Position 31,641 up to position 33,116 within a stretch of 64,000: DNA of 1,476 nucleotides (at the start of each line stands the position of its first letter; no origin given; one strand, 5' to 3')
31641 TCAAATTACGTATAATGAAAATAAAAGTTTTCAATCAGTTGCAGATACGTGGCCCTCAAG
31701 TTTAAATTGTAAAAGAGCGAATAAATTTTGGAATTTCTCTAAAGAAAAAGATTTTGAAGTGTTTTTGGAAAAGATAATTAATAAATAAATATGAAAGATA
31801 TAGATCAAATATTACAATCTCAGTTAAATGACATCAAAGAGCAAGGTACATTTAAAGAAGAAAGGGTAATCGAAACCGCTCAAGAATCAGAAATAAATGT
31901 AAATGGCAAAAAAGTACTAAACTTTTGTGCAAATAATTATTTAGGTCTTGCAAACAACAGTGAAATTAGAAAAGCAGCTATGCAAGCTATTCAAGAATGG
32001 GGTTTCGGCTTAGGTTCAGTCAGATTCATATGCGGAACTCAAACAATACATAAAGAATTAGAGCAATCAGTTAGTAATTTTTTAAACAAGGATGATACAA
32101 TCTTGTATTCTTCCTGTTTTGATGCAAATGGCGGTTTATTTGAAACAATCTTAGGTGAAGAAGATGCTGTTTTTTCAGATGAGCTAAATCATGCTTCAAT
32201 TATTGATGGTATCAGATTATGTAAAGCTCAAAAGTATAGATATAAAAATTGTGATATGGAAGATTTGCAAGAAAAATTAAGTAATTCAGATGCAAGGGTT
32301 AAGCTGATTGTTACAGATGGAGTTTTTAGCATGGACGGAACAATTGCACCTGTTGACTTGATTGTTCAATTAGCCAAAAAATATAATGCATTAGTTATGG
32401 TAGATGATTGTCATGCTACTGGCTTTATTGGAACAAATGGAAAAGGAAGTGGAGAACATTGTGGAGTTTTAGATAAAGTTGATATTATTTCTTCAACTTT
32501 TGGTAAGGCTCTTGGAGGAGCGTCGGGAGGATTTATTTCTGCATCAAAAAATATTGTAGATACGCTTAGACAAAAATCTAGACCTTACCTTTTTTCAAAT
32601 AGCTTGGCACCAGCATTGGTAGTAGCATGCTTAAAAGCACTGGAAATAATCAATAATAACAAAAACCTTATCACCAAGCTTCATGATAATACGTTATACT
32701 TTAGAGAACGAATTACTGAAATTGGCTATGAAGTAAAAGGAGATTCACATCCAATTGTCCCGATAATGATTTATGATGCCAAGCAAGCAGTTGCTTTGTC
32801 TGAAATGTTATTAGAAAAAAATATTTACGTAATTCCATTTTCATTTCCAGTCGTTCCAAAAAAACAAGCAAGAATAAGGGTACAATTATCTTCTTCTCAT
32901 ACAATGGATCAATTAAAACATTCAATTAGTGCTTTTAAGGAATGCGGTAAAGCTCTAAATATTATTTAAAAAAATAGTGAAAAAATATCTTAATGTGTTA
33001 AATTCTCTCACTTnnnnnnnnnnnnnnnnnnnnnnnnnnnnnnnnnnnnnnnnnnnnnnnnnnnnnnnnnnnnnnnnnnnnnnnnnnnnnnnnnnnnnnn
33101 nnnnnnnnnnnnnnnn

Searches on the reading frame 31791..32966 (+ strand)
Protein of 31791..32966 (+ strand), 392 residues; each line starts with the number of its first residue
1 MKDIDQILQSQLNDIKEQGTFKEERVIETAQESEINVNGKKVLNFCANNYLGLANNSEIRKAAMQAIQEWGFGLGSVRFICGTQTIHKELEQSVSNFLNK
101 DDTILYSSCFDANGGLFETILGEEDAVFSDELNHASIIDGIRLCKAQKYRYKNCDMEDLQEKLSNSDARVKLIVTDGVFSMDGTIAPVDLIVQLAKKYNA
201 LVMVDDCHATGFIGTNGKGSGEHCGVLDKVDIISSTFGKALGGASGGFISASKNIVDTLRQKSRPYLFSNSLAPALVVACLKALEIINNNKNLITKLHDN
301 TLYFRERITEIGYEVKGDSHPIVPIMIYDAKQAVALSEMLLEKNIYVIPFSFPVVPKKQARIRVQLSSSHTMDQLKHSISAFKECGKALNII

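Call 74: search_protein_families(library=pfam, proteins=[window:31791-32966:+], max_evalue=0.00001)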
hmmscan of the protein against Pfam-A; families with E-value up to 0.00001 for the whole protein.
window:31791-32966:+ (392 aa): 2 families
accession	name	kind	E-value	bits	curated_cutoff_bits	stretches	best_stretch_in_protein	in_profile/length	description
PF00155.27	Aminotran_1_2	-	6.8e-66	223.3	19.7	1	40-381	1-360/361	Aminotransferase class I and II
PF00266.25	Aminotran_5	-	2e-06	27.5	21.5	1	85-210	43-180/371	Aminotransferase class-V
